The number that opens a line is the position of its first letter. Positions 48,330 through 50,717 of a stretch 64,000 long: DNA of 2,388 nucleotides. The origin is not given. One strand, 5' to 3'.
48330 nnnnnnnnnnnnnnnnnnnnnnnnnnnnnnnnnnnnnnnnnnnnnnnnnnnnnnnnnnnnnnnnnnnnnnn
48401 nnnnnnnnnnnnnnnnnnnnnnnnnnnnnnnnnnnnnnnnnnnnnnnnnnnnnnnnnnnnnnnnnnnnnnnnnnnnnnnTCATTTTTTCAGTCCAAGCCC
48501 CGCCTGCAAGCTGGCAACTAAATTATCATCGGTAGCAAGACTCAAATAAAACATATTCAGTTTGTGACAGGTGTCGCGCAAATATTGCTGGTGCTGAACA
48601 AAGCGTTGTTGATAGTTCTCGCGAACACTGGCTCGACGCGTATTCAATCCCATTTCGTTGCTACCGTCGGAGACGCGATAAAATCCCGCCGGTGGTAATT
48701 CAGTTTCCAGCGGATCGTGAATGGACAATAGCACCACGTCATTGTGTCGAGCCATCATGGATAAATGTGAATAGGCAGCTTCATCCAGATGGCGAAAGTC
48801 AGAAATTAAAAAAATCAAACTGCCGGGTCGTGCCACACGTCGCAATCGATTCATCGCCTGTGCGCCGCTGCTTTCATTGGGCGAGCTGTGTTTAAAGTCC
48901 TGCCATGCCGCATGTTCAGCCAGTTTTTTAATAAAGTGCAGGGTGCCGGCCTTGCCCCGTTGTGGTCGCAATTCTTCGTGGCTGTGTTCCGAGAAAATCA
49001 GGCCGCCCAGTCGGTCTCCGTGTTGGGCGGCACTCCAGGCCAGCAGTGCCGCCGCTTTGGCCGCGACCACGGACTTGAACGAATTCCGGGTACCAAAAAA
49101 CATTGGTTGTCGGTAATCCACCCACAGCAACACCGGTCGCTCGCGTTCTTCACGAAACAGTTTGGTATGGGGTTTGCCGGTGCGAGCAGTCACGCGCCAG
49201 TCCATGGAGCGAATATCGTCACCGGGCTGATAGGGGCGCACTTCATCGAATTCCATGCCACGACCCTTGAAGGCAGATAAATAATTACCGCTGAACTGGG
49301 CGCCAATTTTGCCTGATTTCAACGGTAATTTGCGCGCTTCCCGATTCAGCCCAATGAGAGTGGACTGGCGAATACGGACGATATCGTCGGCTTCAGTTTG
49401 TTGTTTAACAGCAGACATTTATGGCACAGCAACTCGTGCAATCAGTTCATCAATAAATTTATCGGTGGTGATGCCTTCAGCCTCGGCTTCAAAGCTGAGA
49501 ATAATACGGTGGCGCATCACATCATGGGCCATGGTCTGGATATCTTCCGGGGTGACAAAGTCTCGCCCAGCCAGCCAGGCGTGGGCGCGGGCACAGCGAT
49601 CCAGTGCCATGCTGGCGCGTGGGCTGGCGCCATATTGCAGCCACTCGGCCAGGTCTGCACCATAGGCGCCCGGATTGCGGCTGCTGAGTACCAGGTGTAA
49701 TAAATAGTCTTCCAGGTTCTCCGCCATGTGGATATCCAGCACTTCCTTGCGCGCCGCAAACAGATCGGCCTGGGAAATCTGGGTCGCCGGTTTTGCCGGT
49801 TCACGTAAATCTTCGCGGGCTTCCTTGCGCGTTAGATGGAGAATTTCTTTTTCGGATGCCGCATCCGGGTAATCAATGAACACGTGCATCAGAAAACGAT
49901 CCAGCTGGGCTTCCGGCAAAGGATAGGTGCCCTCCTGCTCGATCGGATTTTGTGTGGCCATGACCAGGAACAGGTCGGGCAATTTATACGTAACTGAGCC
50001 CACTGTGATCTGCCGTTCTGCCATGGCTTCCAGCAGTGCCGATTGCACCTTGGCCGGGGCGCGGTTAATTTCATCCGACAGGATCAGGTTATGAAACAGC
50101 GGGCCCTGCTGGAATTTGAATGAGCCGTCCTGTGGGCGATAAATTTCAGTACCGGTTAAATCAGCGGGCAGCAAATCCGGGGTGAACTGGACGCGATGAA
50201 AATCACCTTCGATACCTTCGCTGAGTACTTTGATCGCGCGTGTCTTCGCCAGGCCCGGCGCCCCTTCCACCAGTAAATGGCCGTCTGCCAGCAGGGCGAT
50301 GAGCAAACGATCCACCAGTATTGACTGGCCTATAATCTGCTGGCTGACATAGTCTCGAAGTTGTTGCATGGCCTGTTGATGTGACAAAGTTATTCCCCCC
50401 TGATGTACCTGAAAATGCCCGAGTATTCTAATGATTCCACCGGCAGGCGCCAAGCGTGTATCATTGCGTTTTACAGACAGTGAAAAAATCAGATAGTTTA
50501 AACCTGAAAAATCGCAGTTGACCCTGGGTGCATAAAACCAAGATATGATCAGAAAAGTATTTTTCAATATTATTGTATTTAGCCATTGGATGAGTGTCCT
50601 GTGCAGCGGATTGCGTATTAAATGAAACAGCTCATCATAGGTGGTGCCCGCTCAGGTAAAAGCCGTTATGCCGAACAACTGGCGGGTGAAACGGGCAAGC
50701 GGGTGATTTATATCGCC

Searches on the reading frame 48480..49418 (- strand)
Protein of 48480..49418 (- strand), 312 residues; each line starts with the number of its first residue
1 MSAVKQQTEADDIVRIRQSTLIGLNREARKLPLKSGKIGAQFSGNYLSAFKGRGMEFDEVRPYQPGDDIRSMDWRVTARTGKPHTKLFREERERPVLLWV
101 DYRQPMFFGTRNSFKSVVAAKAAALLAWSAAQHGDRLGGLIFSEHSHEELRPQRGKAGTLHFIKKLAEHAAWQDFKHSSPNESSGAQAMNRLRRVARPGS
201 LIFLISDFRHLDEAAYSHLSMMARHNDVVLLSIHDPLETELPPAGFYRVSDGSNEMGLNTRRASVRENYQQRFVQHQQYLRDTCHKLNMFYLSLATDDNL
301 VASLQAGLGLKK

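Call 58: search_protein_families(library=pfam, proteins=[window:48480-49418:-], max_evalue=0.00001)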
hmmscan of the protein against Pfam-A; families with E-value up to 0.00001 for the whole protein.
window:48480-49418:- (312 aa): 1 family
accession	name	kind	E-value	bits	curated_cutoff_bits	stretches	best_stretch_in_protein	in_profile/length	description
PF01882.25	DUF58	-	4.8e-48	163.6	23.4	1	59-278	1-215/216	Protein of unknown function DUF58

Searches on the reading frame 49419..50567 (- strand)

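Call 58: search_protein_families(library=pfam, proteins=[window:49419-50567:-], max_evalue=0.00001)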
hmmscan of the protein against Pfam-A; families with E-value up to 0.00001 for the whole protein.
window:49419-50567:- (382 aa): 4 families
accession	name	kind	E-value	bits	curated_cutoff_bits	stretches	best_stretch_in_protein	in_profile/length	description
PF07726.17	AAA_3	-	1.6e-62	209.6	27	1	97-227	1-131/131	ATPase family associated with various cellular activities (AAA)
PF17863.7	AAA_lid_2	-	2.5e-23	82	22.7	1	310-374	9-73/74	AAA lid domain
PF20030.5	bpMoxR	-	9.5e-19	67.7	27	1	67-254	3-189/205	MoxR domain in the MoxR-vWA-beta-propeller ternary systems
PF07728.20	AAA_5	-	1.6e-11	44.8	22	1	97-225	1-139/139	AAA domain (dynein-related subfamily)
